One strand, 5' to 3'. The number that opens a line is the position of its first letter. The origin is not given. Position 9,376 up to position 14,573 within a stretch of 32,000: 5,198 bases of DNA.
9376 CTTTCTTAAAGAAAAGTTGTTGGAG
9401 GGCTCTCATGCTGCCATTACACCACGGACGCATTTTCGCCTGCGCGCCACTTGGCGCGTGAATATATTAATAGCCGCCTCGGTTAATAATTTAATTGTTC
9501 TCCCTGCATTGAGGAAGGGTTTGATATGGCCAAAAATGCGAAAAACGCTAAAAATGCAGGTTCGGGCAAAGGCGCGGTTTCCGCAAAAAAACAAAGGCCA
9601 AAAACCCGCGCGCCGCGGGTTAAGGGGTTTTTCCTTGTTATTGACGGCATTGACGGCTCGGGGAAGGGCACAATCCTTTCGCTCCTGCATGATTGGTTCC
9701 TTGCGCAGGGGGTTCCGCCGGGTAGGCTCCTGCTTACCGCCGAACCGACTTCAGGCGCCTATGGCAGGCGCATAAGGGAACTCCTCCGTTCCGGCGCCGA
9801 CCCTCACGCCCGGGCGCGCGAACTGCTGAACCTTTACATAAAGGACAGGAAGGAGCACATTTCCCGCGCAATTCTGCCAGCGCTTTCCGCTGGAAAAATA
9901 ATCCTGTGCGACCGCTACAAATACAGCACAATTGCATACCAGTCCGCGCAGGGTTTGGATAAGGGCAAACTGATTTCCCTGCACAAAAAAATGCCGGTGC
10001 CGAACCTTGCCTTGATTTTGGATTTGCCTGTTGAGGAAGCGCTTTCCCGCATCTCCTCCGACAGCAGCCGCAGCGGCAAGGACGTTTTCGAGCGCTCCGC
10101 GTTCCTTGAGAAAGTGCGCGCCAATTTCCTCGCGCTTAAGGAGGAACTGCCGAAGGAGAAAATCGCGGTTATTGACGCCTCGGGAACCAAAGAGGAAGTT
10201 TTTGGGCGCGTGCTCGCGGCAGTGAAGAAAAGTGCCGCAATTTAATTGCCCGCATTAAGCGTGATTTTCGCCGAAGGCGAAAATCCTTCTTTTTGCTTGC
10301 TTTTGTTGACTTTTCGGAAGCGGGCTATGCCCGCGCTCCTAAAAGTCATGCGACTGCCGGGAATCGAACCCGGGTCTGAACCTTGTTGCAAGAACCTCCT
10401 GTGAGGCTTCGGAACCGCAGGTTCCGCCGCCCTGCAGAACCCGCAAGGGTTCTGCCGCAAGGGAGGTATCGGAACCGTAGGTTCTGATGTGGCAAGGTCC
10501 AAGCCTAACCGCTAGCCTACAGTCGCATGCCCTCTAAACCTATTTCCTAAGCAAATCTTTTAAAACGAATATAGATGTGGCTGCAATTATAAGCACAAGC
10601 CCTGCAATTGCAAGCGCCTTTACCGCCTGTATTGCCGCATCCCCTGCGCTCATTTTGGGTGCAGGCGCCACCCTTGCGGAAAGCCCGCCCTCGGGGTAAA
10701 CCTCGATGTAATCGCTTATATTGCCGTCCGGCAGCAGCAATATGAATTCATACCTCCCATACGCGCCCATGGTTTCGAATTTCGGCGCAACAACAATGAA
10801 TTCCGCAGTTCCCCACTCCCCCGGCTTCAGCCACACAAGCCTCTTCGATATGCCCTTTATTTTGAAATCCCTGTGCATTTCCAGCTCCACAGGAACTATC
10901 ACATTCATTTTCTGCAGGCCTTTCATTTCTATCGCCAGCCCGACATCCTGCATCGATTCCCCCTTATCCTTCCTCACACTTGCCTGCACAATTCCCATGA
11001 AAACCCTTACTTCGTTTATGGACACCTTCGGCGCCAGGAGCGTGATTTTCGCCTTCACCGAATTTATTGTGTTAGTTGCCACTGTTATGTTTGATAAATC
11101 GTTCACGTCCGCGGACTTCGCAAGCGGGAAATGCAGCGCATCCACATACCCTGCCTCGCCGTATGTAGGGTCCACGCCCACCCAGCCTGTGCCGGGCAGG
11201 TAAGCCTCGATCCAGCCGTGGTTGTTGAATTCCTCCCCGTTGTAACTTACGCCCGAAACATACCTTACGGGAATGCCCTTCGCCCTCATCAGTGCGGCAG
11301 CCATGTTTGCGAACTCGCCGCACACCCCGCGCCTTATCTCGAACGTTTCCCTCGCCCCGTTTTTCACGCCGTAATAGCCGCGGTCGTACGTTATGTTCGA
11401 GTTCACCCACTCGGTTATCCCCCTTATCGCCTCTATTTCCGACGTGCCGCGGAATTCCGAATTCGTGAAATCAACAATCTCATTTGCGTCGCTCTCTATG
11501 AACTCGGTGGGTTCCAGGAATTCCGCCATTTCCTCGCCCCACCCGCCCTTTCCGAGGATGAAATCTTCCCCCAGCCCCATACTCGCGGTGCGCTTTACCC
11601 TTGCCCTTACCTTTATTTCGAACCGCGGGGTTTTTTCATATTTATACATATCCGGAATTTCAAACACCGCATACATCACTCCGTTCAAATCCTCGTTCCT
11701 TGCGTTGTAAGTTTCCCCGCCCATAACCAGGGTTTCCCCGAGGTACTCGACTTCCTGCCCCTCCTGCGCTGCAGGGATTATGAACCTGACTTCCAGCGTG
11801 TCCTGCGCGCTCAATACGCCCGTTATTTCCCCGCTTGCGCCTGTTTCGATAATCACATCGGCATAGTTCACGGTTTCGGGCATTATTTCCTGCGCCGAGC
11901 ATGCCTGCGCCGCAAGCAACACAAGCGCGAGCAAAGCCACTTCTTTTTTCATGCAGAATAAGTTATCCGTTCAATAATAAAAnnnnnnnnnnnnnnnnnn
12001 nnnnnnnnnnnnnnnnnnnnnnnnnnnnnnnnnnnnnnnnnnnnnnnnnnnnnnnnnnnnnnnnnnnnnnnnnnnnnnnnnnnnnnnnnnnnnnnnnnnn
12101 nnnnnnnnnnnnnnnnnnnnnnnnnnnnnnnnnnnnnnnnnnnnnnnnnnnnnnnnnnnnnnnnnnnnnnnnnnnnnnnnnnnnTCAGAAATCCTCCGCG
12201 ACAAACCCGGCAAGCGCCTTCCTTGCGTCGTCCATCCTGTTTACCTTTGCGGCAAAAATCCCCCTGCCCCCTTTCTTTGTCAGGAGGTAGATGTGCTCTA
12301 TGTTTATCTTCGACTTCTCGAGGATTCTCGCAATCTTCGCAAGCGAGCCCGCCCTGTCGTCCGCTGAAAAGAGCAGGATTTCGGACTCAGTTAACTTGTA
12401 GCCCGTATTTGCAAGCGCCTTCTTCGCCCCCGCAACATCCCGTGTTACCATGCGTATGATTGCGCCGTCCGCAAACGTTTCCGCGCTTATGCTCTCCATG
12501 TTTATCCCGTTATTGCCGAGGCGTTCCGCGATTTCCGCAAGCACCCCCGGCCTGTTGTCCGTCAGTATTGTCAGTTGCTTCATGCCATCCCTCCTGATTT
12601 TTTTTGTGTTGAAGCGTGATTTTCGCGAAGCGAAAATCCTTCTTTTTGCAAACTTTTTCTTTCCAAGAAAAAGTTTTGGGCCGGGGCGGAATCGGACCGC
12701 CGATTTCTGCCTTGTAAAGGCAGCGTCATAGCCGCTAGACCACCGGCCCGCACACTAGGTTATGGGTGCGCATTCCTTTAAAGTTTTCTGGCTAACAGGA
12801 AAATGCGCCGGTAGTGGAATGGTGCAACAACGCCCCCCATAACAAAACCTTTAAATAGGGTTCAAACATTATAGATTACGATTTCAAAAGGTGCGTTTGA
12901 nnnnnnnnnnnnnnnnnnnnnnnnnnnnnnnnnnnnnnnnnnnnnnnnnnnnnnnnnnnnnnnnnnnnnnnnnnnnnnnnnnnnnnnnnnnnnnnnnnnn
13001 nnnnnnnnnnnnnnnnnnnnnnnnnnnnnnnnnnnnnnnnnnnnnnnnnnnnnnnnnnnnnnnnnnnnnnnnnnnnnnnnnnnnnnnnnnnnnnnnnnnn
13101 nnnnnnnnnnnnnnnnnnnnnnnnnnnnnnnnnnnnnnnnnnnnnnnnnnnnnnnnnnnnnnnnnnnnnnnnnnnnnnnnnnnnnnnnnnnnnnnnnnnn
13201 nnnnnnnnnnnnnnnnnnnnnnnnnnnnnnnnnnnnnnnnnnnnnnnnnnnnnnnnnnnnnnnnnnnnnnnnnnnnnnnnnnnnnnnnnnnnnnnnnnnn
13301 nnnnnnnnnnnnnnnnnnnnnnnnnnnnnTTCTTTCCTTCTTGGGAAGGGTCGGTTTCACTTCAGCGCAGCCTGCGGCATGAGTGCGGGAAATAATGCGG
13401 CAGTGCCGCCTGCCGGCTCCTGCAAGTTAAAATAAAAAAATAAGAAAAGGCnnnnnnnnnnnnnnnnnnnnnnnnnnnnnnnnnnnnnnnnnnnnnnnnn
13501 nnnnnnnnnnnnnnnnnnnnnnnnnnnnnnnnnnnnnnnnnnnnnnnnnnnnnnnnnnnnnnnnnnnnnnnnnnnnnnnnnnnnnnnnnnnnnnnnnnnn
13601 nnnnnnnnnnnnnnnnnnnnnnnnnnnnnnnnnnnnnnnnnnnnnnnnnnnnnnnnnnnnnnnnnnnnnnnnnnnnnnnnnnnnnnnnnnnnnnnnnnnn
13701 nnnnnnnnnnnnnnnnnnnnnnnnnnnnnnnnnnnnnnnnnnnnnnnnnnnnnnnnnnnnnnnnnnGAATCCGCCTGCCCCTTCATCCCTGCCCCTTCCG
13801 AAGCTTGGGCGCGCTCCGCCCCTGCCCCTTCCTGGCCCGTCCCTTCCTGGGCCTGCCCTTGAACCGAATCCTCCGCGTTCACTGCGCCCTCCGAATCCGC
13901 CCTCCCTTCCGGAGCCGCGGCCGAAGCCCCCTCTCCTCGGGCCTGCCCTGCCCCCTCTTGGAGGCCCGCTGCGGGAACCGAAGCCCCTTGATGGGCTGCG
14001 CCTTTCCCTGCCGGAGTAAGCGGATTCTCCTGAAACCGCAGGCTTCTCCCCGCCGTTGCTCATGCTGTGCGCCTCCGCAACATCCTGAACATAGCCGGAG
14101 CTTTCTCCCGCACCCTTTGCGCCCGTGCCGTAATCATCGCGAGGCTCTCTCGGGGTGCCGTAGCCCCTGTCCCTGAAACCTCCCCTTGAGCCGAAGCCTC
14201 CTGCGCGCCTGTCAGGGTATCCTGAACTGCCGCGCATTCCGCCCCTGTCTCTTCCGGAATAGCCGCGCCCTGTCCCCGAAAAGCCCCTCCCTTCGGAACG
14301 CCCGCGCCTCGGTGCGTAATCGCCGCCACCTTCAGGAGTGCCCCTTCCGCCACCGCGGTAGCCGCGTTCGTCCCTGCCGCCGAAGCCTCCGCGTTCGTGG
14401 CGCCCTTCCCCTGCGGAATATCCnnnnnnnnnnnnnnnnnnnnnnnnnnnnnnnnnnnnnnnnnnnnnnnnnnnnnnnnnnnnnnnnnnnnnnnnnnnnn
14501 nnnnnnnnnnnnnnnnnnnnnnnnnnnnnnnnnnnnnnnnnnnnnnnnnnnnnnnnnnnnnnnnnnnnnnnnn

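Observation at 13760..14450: Eukaryote-like RGG/GAR low-complexity insertion of about 230 aa inside archaeal DnaG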

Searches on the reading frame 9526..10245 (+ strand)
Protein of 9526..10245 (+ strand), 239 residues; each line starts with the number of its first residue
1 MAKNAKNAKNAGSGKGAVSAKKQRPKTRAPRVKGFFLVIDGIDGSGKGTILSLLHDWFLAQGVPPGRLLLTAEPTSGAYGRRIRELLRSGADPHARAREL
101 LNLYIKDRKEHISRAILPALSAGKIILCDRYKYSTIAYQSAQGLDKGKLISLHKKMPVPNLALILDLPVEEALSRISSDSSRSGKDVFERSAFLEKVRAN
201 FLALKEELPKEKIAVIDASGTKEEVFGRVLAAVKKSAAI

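Call 14: search_protein_families(library=pfam, proteins=[window:9526-10245:+], max_evalue=0.001)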
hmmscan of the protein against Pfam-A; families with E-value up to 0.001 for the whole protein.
window:9526-10245:+ (239 aa): 1 family
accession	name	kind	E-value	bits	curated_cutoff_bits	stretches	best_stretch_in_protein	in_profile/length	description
PF02223.23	Thymidylate_kin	-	4.5e-36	124.7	27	1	39-226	1-182/185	Thymidylate kinase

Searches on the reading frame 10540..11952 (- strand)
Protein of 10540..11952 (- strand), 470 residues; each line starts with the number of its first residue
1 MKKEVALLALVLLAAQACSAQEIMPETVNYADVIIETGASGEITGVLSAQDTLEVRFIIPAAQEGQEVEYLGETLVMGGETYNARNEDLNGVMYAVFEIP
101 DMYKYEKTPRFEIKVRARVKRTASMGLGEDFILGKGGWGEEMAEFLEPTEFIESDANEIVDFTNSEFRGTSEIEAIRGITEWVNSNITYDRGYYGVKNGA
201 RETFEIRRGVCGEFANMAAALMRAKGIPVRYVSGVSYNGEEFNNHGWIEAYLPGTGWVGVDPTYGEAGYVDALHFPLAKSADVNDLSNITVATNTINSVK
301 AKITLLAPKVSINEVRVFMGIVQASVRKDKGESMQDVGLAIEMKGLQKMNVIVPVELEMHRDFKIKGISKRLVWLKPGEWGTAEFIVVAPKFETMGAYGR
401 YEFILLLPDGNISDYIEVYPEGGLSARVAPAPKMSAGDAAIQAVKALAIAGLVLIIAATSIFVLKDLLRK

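Call 14: search_protein_families(library=pfam, proteins=[window:10540-11952:-], max_evalue=0.001)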
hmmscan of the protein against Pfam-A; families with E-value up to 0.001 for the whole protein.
window:10540-11952:- (470 aa): 3 families
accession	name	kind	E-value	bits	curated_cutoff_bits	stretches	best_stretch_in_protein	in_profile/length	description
PF01841.26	Transglut_core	-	3.8e-24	85.5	23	1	169-262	11-108/108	Transglutaminase-like superfamily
PF04473.18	DUF553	-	3.1e-07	30.4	20.5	1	164-245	7-97/140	Transglutaminase-like domain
PF13471.12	Transglut_core3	-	0.00051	20.4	26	0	209-250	56-97/117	Transglutaminase-like superfamily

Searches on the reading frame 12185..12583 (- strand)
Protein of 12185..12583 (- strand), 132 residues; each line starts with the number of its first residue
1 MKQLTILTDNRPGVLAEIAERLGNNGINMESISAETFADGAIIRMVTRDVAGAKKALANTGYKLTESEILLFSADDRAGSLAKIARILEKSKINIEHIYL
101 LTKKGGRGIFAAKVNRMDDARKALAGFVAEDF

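Call 14: search_protein_families(library=pfam, proteins=[window:12185-12583:-], max_evalue=0.001)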
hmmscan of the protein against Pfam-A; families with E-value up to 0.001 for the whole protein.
window:12185-12583:- (132 aa): 6 families
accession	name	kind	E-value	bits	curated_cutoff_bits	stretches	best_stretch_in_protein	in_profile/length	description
PF01842.31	ACT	-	2.2e-17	62.9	27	2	4-56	3-57/66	ACT domain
PF13291.12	ACT_4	-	2.6e-12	47.7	27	2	3-41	8-47/80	ACT domain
PF22629.2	ACT_AHAS_ss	-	1.2e-11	45.1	27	1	4-47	1-44/67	AHAS small subunit-like ACT domain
PF19571.5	ACT_8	-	4.7e-09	36.6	23.5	1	2-122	4-123/141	ACT domain pair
PF13840.12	ACT_7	-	1.2e-05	25.5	27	0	10-37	19-44/65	ACT domain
PF22468.2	ACT_9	-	0.00014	22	27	0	10-33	10-33/61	ACT domain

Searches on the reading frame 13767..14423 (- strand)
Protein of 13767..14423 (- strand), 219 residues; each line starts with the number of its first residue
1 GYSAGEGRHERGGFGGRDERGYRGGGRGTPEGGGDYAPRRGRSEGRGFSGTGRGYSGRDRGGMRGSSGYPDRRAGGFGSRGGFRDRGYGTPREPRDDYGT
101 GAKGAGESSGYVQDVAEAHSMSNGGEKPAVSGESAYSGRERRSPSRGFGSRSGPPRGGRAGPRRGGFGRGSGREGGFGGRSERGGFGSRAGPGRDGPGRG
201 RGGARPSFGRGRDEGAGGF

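Call 45: find_homologous_proteins(query=window:13767-14423:-, max_evalue=0.001)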
Query seq(219 aa) (219 aa): 1 proteins with E <= 0.001 among 8000 candidates.
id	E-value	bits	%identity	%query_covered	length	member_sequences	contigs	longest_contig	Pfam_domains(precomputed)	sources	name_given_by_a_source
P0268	1.6e-17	82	80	30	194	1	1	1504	-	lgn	-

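Call 50: find_encoding_contigs(protein=P0268, flank=3000, max_places=3)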
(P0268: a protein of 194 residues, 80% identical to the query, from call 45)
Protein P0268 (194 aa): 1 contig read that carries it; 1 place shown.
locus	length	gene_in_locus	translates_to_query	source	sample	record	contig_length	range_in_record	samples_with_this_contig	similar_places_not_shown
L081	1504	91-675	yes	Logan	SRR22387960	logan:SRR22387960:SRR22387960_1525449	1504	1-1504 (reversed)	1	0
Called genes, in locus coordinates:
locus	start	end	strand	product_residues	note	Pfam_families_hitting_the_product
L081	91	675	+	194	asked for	-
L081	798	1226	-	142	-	-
